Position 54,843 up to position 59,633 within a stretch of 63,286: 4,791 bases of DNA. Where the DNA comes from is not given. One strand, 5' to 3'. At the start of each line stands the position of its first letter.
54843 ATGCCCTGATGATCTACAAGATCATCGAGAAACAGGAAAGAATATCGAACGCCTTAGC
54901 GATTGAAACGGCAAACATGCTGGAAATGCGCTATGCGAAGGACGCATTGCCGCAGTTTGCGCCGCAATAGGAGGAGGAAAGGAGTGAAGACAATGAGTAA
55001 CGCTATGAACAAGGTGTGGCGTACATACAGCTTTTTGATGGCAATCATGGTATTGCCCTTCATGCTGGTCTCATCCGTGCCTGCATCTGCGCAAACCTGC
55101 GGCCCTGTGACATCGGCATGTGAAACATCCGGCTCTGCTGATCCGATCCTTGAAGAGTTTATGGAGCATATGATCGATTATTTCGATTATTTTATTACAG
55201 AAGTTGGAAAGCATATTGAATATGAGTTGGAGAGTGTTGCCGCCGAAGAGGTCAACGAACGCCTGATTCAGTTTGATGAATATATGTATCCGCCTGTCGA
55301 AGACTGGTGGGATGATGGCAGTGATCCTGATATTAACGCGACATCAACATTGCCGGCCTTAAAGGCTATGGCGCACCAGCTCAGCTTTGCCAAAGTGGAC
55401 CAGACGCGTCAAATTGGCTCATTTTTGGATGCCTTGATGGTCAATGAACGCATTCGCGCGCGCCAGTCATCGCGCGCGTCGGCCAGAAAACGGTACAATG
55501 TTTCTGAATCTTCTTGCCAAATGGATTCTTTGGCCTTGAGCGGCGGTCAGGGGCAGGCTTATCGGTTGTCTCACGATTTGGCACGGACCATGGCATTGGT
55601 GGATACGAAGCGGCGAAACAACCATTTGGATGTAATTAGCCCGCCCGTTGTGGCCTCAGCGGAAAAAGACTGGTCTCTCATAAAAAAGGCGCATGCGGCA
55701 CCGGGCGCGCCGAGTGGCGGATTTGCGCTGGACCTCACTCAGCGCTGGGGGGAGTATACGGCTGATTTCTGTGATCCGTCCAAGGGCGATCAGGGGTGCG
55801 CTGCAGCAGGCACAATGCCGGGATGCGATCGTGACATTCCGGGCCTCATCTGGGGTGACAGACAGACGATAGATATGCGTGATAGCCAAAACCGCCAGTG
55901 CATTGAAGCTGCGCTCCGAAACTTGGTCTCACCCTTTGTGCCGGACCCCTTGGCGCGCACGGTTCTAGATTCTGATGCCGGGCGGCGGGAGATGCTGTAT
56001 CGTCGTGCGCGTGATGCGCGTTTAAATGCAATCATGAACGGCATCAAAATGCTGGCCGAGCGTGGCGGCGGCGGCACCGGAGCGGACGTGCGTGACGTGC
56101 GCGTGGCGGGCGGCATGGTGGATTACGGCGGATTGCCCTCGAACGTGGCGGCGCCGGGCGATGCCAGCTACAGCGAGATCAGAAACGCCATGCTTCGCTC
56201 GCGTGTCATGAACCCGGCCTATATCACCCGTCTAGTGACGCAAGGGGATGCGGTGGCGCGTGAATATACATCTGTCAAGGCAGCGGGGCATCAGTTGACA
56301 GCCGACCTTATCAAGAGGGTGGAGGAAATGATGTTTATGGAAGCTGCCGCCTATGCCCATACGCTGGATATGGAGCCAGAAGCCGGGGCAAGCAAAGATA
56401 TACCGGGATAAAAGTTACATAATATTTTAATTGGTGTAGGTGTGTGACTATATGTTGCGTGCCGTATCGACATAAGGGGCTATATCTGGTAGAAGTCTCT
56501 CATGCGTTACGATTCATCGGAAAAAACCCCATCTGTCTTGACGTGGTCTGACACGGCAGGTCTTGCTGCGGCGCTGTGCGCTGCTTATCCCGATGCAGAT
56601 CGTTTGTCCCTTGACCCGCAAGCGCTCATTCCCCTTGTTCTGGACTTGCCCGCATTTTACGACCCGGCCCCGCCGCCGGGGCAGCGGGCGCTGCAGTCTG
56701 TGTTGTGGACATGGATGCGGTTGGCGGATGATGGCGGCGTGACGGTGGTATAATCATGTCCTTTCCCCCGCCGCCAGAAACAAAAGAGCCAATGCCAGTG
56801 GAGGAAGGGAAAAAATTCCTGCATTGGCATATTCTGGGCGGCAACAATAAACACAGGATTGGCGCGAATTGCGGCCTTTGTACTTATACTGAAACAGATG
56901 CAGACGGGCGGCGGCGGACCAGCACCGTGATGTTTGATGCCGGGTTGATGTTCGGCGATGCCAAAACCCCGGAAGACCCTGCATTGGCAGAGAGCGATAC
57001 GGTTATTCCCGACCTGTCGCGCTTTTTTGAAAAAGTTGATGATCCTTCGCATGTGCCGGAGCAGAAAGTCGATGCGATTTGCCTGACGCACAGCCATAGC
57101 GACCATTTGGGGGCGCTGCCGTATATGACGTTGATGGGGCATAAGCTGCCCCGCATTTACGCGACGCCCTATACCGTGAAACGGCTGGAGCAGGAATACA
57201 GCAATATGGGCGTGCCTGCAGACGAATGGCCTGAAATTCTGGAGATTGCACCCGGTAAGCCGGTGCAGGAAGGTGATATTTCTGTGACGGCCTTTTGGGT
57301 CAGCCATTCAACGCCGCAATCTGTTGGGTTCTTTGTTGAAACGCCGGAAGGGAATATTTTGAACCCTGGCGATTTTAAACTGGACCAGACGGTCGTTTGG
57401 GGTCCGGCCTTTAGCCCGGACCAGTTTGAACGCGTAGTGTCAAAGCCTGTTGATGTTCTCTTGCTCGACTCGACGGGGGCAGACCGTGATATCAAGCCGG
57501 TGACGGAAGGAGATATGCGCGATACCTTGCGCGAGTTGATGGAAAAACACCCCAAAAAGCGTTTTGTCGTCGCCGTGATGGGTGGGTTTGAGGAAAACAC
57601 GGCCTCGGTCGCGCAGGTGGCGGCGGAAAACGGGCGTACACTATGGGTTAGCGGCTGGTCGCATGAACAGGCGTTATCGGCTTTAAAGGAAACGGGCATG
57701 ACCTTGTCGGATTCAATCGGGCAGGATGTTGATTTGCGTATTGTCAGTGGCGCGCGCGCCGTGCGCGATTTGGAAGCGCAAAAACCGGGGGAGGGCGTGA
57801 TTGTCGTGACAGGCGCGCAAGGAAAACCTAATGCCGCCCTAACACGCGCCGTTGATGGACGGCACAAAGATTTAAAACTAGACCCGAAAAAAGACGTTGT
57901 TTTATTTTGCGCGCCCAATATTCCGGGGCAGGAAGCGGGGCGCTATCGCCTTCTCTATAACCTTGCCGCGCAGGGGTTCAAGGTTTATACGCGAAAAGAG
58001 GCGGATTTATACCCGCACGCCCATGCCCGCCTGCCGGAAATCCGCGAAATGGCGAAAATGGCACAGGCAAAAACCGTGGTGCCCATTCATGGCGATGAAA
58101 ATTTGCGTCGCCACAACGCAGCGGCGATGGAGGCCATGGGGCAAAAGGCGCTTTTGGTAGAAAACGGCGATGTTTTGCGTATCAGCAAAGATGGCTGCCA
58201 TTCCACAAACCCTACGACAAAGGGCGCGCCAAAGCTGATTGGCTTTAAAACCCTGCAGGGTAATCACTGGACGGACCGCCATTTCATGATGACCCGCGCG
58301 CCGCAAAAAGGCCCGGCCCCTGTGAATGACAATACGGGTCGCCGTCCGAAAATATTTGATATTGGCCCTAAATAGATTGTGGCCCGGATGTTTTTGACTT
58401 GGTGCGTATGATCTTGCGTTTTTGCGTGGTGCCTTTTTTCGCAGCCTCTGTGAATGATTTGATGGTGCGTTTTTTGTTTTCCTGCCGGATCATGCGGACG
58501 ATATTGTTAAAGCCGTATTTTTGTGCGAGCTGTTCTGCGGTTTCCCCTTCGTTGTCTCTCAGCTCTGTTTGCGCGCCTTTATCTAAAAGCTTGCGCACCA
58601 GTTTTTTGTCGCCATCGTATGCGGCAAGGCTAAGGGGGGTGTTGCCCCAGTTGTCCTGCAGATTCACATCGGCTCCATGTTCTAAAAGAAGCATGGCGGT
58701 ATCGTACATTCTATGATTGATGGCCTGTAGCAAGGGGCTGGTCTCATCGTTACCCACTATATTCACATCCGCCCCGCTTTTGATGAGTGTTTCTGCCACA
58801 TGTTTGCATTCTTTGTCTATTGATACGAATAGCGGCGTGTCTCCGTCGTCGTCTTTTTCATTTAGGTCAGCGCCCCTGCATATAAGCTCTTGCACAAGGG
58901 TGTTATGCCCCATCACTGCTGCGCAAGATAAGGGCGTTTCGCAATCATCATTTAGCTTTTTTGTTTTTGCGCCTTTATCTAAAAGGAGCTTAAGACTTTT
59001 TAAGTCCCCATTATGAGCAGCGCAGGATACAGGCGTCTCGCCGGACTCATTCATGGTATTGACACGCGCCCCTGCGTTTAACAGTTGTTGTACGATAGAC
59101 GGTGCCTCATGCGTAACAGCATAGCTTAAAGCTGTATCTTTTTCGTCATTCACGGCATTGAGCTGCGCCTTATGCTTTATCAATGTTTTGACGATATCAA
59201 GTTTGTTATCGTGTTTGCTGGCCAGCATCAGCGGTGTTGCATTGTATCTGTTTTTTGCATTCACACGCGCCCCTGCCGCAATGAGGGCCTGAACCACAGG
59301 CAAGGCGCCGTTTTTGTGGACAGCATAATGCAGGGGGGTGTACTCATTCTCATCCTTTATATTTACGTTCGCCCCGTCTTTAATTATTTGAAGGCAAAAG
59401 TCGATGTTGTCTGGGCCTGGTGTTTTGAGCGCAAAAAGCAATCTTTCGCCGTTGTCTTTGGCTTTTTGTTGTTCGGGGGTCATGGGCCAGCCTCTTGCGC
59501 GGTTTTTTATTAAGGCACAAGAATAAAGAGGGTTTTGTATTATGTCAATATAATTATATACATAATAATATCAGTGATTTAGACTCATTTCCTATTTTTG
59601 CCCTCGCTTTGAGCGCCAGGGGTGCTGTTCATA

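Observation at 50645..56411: Four tandem divergent paralogs of an unplaced secreted Cys-loop protein family directly downstream of the T4BSS genes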

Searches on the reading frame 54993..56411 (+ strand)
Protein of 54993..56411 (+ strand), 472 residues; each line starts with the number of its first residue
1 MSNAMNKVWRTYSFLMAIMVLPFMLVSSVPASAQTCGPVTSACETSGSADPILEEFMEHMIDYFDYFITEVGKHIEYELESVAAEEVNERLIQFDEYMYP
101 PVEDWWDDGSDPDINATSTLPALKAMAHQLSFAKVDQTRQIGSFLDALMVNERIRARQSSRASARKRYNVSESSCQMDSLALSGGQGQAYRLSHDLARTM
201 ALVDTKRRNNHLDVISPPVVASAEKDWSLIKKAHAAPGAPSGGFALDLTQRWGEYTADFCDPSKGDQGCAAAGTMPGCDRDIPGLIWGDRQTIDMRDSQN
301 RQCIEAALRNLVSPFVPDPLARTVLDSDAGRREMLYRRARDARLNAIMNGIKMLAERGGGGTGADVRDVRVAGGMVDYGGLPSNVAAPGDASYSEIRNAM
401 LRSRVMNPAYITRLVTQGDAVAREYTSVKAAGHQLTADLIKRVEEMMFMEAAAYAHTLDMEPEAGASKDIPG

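Call 3: search_protein_families(library=pfam, proteins=[window:54993-56411:+], max_evalue=1)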
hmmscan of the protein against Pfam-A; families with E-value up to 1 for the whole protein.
window:54993-56411:+ (472 aa): 0 families

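Call 4: search_protein_families(library=ncbifam, proteins=[window:54993-56411:+], max_evalue=1)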
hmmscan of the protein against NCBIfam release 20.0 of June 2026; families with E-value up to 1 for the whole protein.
window:54993-56411:+ (472 aa): 1 family
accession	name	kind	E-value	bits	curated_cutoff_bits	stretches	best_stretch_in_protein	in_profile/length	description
NF006754.0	PRK09274.1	equivalog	0.031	12.4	478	1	393-452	256-318/555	fatty acid CoA ligase family protein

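Call 90: predict_structure(alignment_id=A6)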
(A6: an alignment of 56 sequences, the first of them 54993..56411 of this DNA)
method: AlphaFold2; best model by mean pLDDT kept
length: 472 residues; sequences in the alignment: 56
mean_pLDDT: 78.1   pTM: 0.59
mean pLDDT of the five models: 78.1, 77.2, 74.4, 73.7, 72.7
residues with pLDDT >= 90: 144; 70-90: 197; 50-70: 92; < 50: 39
segments of 3 or more residues with pLDDT < 50: 30-40, 212-220, 233-240
pLDDT, mean of each block of 10 residues (from residue 1): 60 76 60 44 55 79 83 74 75 69 57 56 63 77 93 96 87 74 79 91 86 46 53 47 81 94 91 94 91 92 93 87 85 90 89 90 87 69 76 92 89 87 87 91 91 89 62 50
secondary structure, 60 per line:
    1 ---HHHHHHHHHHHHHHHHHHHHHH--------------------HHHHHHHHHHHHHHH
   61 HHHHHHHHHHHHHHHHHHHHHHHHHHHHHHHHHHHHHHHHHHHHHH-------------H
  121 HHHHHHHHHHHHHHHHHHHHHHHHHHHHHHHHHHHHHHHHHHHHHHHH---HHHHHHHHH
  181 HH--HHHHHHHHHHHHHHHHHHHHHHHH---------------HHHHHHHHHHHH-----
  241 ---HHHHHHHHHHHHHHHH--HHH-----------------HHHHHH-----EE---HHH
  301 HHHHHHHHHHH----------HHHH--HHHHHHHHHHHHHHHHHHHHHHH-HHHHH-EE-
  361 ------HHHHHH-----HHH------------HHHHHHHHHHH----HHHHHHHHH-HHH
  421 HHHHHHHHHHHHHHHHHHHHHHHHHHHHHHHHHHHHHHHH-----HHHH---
elements in order: H4-25 H46-106 H120-168 H172-182 H185-208 H224-235 H244-259 H282-287 H298-311 H322-325 H328-350 H352-356 H367-372 H393-403 H408-416 H418-460 H466-469

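Call 92: fold_search(model_id=the predicted structure, library=pdb)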
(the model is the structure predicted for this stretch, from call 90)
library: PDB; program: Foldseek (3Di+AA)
matches with E <= 10: 27; with E <= 0.001: 0
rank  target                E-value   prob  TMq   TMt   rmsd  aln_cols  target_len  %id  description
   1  8otz_Cv               3.0e+00  0.03  0.13  0.13  58.2       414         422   14  48-nm repeat of the native axonemal doublet microtubule from bovine sperm (released 2023-11-22)
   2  5d3f_A                3.3e+00  0.06  0.11  0.21  19.1       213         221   13  Crystal structure of human 14-3-3 zeta in complex with CFTR R-domain peptide pS753-pS768 and stabilizer fusicoccin-A (released 2016-03-16)
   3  9cpc_3H               3.3e+00  0.06  0.14  0.19  31.7       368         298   12  Atomic model of porcine brain ventricles cilia doublet microtubule (48-nm periodicity) (released 2024-10-23)
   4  5yqg_D                3.3e+00  0.05  0.10  0.17  20.6       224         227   10  The structure of 14-3-3 and pNumb peptide (released 2018-02-07)
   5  4gnt_A                3.7e+00  0.06  0.11  0.20  19.5       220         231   13  Complex of ChREBP and 14-3-3beta (released 2012-10-24)
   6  8omv_A                3.7e+00  0.02  0.07  0.06  36.3       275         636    8  Crystal structure of the constitutively active S117E/S181E mutant of human IKK2 (released 2024-04-10)
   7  7n6g_3R               4.5e+00  0.05  0.13  0.15  54.2       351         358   11  C1 of central pair (released 2022-05-18)
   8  9bcr_I                4.5e+00  0.04  0.12  0.17  18.4       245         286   11  Cryo-EM structure of a bacterial prototype ATP-binding cassette transporter MalFGK2. (released 2025-04-30)
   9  9a1m_Q                4.7e+00  0.01  0.08  0.05  35.9       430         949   13  Integrative model of the nuclear pore complex from Schizosaccharomyces pombe (released 2021-11-12)
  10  8hpr_A                4.9e+00  0.05  0.15  0.21  16.5       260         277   13  LpqY-SugABC in state 4 (released 2023-09-06)
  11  9y6s_9Q               5.4e+00  0.05  0.15  0.03  35.4       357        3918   11  96-nm repeat of the Leishmania tarentolae doublet microtubule (released 2025-12-17)
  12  8otz_F2               5.4e+00  0.03  0.14  0.15  59.4       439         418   12  48-nm repeat of the native axonemal doublet microtubule from bovine sperm (released 2023-11-22)
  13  6zc9_A                5.7e+00  0.04  0.10  0.18  20.0       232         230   11  Structure of 14-3-3 gamma in complex with Nedd4-2 14-3-3 binding motif Ser448 (released 2021-07-21)
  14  9fqr_E6               6.3e+00  0.04  0.16  0.18  58.4       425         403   13  96-nm repeat of axonemal doublet microtubules from bovine sperm (released 2025-03-26)
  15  8vt9_A                6.6e+00  0.01  0.09  0.10  25.9       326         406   12  WT SthK in the presence of PIP2 and cAMP (released 2024-09-25)
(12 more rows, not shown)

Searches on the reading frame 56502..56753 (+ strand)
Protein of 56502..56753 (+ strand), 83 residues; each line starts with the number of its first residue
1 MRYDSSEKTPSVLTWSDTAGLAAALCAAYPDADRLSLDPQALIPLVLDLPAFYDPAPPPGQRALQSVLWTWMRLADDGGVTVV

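Call 7: search_protein_families(library=pfam, proteins=[window:56502-56753:+], max_evalue=0.01)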
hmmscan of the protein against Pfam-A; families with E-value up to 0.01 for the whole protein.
window:56502-56753:+ (83 aa): 1 family
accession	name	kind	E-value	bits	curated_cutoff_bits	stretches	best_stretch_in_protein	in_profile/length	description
PF04384.18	Fe-S_assembly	-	1.8e-07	32.1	25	1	13-73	1-61/64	Iron-sulphur cluster assembly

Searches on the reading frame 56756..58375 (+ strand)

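Call 7: search_protein_families(library=pfam, proteins=[window:56756-58375:+], max_evalue=0.01)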
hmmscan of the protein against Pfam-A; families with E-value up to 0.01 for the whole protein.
window:56756-58375:+ (539 aa): 5 families
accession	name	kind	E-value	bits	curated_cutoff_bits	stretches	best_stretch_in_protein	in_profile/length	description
PF12706.13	Lactamase_B_2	-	4.7e-14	52.9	27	1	96-245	20-170/200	Beta-lactamase superfamily domain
PF22505.1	RNase_J_b_CASP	-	2.7e-13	50.2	27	1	268-394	2-117/126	Ribonuclease J, beta-CASP domain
PF00753.33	Lactamase_B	-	2.2e-07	31.4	22.7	1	99-239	38-162/196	Metallo-beta-lactamase superfamily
PF07521.17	RMMBL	-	0.00029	21.2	21.6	1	422-465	16-60/63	Zn-dependent metallo-hydrolase RNA specificity domain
PF16661.11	Lactamase_B_6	-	0.0055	16.5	27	0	103-137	34-72/193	Metallo-beta-lactamase superfamily domain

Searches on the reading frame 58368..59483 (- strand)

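Call 35: search_protein_families(library=pfam, proteins=[window:58368-59483:-], max_evalue=0.001)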
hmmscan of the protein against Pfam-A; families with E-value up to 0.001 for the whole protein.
window:58368-59483:- (371 aa): 7 families
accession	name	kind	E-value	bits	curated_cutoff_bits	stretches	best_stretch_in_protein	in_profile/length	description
PF12796.13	Ank_2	-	2.2e-66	220.9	27.3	5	119-211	1-90/90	Ankyrin repeats (3 copies)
PF00023.36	Ank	-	2.4e-50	166.1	21.1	4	47-79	2-33/33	Ankyrin repeat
PF13637.12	Ank_4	-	2.8e-47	158.1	22.7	6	251-294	1-44/50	Ankyrin repeats (many copies)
PF13857.12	Ank_5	-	1.3e-36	124.7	27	3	266-320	1-56/56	Ankyrin repeats (many copies)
PF13606.12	Ank_3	-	4.3e-33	109.6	22.3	0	182-208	3-29/30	Ankyrin repeat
PF23745.1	ANK_LRRK2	-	5.5e-07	29.9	27.5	0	48-136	32-114/130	LRRK2 ANK repeat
PF24521.3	Ank_KRIT1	-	1.5e-06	28.5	80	0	129-209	32-112/149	KRIT1 ankyrin-repeats domain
